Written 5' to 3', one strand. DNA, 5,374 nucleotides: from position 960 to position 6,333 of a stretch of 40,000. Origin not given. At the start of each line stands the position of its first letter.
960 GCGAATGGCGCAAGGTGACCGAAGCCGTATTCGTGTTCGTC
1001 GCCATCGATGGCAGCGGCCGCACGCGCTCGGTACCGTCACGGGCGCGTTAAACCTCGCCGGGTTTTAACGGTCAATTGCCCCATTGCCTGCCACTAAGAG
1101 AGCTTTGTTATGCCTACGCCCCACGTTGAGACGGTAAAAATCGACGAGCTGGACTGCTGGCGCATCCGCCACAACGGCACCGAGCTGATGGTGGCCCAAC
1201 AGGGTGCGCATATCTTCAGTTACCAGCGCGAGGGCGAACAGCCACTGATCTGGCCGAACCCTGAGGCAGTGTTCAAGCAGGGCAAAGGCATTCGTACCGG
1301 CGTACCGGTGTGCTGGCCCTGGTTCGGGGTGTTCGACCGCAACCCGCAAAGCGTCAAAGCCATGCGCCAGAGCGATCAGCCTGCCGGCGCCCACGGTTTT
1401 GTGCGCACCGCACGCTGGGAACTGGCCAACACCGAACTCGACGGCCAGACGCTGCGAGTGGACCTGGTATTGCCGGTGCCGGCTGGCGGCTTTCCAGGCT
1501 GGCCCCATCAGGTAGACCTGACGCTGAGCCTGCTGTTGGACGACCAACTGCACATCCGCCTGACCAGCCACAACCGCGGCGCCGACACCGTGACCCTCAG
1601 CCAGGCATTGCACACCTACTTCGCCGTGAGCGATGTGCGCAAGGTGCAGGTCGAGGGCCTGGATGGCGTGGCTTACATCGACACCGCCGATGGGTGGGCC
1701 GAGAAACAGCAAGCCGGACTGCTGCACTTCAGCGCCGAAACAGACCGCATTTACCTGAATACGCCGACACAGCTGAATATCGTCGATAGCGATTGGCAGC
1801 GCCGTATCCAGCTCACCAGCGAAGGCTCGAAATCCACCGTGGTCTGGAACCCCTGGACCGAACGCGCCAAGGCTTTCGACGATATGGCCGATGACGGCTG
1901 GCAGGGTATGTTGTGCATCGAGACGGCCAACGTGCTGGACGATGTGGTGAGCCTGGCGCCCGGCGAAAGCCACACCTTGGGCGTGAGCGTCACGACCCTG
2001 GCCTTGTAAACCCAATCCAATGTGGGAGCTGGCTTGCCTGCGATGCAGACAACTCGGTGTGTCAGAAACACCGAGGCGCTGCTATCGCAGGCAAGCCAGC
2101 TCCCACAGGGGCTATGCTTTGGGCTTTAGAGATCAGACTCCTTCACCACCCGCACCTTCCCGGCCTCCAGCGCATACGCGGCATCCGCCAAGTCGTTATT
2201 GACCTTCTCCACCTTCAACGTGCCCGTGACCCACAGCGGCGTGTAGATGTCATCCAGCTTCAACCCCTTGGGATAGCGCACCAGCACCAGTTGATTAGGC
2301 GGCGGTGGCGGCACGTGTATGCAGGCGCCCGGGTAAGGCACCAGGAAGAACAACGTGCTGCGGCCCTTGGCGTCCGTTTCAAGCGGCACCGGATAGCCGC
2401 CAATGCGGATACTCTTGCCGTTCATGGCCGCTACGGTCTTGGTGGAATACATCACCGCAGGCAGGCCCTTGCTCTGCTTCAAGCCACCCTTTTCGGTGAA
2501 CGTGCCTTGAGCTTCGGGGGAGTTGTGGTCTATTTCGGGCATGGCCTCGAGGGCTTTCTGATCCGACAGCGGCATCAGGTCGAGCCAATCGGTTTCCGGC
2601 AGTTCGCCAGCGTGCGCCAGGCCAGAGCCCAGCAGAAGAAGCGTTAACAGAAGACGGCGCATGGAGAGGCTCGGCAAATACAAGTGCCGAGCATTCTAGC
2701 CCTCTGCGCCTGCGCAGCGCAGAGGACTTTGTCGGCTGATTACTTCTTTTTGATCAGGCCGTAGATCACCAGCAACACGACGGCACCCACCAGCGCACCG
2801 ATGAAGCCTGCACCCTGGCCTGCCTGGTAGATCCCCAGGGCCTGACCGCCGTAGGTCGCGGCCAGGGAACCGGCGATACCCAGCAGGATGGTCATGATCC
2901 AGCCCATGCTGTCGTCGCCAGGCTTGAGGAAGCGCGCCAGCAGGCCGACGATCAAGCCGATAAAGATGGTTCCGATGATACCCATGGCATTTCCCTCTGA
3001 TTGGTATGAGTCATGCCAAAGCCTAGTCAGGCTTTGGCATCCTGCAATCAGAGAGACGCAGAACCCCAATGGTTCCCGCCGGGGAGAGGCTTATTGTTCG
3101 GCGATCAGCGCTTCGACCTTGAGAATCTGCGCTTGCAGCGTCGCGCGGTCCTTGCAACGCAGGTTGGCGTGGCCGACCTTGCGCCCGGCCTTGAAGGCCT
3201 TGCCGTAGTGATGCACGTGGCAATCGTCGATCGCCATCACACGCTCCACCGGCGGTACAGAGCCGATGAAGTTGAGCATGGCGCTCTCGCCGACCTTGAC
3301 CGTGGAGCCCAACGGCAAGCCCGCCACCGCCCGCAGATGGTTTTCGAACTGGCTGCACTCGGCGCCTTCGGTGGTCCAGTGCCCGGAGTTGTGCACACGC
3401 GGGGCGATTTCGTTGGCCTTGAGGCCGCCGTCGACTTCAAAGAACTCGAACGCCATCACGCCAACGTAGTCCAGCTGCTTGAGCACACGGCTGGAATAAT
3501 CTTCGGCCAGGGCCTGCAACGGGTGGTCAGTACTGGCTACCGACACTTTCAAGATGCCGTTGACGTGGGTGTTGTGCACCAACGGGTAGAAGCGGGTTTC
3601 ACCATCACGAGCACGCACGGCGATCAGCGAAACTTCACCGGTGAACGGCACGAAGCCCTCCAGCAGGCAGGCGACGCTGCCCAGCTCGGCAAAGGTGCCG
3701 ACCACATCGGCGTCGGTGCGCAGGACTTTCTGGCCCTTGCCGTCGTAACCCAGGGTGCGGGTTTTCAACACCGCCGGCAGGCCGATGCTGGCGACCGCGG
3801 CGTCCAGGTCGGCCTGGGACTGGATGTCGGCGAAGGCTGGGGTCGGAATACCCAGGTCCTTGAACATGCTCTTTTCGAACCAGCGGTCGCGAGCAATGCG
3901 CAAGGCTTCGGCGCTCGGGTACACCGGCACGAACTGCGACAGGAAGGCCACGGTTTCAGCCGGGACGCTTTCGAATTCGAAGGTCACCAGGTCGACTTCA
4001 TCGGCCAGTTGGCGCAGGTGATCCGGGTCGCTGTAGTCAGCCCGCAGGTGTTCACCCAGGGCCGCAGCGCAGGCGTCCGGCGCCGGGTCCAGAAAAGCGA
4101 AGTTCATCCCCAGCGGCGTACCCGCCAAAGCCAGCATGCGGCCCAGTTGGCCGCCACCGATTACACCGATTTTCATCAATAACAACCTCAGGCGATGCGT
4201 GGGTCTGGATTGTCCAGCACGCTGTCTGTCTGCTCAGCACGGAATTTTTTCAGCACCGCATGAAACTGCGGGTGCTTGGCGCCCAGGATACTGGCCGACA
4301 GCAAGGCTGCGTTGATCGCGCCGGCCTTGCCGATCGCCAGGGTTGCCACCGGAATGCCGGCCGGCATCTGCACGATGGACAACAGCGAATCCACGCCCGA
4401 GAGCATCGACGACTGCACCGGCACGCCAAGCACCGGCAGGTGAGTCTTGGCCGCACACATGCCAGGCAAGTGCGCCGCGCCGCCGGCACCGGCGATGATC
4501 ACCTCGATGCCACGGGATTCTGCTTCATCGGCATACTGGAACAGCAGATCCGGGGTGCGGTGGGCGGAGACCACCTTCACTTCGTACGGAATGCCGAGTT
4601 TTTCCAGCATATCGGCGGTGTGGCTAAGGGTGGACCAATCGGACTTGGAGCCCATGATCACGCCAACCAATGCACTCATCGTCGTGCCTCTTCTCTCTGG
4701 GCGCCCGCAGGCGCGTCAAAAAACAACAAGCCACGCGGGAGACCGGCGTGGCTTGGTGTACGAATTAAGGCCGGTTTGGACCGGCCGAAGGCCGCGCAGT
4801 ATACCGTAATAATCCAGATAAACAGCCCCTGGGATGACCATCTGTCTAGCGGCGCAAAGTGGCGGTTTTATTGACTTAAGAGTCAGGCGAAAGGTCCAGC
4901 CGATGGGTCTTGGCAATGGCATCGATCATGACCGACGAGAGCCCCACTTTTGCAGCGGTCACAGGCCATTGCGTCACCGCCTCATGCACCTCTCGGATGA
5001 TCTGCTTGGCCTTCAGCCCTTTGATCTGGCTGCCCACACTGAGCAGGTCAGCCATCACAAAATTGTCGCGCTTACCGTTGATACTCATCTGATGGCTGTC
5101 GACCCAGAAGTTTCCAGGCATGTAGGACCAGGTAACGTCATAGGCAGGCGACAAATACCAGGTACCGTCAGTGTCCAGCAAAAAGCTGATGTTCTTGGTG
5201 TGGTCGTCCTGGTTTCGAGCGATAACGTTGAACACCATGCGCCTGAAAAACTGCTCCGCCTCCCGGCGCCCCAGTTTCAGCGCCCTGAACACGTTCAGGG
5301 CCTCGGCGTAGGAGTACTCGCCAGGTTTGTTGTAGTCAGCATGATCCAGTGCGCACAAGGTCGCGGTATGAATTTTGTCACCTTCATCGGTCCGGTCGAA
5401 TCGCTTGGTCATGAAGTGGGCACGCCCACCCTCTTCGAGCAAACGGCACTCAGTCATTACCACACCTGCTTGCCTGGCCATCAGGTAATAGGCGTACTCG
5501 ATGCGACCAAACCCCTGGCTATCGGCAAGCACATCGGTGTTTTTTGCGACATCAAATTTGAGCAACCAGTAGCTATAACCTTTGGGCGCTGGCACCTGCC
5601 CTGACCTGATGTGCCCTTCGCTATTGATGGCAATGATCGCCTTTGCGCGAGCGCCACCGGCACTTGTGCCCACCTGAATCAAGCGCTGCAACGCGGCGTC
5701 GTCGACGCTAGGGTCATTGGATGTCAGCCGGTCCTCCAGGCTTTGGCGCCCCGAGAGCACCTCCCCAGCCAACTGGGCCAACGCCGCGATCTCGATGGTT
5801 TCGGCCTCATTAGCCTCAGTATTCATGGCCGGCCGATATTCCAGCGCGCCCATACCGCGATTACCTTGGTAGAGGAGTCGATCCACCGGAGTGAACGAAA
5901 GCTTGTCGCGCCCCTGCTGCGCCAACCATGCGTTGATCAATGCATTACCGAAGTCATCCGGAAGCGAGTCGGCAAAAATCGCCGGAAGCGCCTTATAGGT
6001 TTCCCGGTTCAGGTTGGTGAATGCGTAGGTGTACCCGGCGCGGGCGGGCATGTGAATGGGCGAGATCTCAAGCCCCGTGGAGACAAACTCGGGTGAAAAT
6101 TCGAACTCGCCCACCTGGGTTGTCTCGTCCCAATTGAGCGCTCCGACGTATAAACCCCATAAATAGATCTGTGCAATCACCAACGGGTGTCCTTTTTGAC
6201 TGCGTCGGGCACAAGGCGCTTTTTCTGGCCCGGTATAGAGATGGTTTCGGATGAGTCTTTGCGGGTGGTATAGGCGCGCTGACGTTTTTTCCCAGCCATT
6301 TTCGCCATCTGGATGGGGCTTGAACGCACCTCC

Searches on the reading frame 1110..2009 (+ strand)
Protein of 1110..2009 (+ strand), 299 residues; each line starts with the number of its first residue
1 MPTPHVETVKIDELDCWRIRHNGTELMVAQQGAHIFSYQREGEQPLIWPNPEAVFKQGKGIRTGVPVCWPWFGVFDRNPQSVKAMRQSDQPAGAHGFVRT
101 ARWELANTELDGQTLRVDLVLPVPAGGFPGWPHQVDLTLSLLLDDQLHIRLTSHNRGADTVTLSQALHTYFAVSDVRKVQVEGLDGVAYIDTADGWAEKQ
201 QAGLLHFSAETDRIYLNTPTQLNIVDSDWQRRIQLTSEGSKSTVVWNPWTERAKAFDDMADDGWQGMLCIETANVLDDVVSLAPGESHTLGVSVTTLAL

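Call 107: search_protein_families(library=pfam, proteins=[window:1110-2009:+], max_evalue=0.00001)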
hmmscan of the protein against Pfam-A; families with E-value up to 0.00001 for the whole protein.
window:1110-2009:+ (299 aa): 1 family
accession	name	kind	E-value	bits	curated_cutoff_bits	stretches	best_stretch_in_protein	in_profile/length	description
PF01263.26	Aldose_epim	-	9.7e-45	153.7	27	1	16-293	2-297/299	Aldose 1-epimerase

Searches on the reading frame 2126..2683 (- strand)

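Call 109: search_protein_families(library=pfam, proteins=[window:2126-2683:-], max_evalue=0.00001)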
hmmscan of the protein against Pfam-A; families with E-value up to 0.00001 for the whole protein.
window:2126-2683:- (185 aa): 1 family
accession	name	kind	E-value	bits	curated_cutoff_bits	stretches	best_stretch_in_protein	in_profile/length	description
PF11736.14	DUF3299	-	3e-43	147.7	22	1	33-178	1-138/139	Protein of unknown function (DUF3299)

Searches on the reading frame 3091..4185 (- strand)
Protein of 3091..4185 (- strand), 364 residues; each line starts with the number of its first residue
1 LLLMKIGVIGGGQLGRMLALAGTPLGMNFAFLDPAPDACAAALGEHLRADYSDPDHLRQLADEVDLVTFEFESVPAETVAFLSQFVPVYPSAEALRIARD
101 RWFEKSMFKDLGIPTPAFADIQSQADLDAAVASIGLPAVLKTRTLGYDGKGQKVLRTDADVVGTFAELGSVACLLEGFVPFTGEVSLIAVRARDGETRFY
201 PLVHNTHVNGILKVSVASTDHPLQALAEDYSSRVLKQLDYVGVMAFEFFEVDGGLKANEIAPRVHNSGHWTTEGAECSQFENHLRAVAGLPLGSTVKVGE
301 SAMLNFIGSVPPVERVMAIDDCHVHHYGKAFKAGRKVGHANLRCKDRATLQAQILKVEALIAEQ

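Call 109: search_protein_families(library=pfam, proteins=[window:3091-4185:-], max_evalue=0.00001)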
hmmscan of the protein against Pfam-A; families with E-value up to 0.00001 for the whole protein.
window:3091-4185:- (364 aa): 3 families
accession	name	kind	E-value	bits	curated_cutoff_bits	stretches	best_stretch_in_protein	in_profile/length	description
PF02222.28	ATP-grasp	-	5.4e-60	202.5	27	1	107-280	2-179/179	ATP-grasp domain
PF22660.2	RS_preATP-grasp-like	-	2.7e-32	111.5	27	1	4-98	2-97/98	Ribonucleotide synthetase preATP-grasp domain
PF17769.7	PurK_C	-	1.4e-13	50.7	22.6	1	301-352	1-55/56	Phosphoribosylaminoimidazole carboxylase C-terminal domain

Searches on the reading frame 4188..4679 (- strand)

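Call 109: search_protein_families(library=pfam, proteins=[window:4188-4679:-], max_evalue=0.00001)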
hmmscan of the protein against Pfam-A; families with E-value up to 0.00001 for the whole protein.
window:4188-4679:- (163 aa): 1 family
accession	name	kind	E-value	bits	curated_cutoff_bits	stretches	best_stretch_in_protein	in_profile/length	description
PF00731.26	AIRC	-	4.6e-63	211.6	30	1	5-152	2-147/148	AIR carboxylase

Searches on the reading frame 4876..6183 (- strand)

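Call 109: search_protein_families(library=pfam, proteins=[window:4876-6183:-], max_evalue=0.00001)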
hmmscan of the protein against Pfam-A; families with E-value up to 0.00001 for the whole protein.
window:4876-6183:- (435 aa): 2 families
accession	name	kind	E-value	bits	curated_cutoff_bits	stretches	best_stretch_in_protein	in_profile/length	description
PF07804.18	HipA_C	-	6.2e-51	173.5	30.5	1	173-406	1-213/213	HipA-like C-terminal domain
PF13657.11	Couple_hipA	-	3.3e-17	63.2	22.5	1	5-116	2-98/99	HipA N-terminal domain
